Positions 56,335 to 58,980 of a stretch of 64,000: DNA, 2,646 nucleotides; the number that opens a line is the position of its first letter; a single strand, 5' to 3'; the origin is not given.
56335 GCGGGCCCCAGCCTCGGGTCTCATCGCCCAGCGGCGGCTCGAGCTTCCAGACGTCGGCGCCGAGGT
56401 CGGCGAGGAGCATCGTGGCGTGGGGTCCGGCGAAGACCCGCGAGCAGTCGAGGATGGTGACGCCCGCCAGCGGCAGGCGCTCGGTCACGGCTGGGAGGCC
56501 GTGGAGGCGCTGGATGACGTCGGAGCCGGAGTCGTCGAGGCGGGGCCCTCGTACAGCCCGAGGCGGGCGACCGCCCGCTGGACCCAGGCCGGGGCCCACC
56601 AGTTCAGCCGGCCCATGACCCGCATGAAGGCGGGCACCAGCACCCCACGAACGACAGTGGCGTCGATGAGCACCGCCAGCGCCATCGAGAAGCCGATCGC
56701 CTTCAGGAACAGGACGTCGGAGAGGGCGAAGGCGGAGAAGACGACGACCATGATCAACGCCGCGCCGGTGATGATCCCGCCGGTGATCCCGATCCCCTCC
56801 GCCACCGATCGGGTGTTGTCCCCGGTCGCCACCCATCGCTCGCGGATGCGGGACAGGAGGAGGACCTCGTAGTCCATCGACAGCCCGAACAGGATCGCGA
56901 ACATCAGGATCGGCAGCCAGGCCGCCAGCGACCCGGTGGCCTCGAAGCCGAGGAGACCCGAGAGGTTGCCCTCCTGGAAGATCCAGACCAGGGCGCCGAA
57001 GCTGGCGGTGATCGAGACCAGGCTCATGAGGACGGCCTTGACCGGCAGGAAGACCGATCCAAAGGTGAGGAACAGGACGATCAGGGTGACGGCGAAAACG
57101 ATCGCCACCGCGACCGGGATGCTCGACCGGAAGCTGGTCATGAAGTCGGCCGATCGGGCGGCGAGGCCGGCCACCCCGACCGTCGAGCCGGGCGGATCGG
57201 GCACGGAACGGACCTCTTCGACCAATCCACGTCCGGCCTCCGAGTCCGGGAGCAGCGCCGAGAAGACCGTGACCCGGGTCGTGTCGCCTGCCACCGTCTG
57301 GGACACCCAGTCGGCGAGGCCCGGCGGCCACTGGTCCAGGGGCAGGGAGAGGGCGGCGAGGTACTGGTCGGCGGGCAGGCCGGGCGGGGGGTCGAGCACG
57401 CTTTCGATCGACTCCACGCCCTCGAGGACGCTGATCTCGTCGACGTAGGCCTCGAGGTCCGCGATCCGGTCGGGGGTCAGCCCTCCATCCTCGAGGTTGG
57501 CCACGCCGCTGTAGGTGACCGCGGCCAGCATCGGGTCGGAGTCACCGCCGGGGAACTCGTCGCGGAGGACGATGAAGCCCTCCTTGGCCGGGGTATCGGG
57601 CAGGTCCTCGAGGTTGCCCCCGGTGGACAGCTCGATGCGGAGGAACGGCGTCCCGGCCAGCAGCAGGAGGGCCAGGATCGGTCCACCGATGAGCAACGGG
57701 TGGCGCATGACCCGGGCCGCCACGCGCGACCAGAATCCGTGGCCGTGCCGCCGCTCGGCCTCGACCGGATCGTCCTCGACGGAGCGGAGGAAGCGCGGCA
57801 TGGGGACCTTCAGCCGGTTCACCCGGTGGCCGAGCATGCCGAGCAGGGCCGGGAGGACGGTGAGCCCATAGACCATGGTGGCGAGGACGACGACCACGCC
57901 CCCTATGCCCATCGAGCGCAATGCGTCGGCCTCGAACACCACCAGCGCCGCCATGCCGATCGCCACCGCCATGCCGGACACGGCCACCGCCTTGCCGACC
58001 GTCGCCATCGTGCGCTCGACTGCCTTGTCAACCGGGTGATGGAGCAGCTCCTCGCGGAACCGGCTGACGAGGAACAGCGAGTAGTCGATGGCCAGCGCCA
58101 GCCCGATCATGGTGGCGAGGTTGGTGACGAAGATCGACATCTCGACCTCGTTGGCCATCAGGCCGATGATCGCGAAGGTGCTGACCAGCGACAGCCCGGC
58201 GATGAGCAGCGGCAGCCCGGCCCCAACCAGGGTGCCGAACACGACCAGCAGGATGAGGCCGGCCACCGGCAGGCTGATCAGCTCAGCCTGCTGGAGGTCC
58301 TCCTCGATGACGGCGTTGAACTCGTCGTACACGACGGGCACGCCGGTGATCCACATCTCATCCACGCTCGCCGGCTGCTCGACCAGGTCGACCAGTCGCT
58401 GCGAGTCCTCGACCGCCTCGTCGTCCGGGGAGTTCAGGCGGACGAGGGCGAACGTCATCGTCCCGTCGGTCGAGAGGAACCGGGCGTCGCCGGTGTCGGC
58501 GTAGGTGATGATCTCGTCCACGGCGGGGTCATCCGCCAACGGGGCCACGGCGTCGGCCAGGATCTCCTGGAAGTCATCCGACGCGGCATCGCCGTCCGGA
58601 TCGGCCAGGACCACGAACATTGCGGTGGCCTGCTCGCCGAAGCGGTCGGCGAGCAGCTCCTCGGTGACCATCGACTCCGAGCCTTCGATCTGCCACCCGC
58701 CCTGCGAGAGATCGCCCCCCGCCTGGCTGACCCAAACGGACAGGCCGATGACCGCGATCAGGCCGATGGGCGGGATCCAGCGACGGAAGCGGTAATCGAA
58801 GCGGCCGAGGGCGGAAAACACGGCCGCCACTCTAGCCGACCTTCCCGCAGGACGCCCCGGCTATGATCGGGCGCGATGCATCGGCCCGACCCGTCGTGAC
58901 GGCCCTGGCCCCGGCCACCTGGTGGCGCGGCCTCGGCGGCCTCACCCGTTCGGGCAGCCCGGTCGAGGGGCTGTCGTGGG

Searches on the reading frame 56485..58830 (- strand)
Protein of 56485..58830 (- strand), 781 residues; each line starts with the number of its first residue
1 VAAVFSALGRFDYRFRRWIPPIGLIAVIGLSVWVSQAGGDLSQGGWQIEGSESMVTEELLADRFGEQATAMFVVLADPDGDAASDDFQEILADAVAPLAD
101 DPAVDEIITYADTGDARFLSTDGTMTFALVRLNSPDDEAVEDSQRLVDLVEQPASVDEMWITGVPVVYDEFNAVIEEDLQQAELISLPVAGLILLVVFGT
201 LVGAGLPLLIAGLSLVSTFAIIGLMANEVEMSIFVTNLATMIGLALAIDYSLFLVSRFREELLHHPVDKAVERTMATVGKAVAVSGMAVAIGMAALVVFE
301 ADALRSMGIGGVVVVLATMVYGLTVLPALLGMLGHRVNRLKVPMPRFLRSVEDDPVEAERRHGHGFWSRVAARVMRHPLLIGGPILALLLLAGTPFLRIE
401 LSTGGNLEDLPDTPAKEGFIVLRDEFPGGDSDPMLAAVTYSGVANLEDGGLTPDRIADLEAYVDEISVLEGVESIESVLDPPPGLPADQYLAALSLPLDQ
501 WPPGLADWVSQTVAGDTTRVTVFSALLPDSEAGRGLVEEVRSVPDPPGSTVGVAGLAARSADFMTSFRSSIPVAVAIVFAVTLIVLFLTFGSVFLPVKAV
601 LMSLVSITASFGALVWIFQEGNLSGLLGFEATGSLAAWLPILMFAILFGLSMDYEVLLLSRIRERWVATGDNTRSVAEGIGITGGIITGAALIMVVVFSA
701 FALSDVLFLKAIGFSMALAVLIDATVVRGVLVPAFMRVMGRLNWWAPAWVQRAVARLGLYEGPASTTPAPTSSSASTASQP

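Call 21: search_protein_families(library=pfam, proteins=[window:56485-58830:-], max_evalue=0.00001)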
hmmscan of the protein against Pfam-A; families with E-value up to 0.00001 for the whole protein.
window:56485-58830:- (781 aa): 1 family
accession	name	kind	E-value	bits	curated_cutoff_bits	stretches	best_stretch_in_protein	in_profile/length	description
PF03176.21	MMPL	-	1.5e-85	287.6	20.5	2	48-380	4-332/333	MMPL family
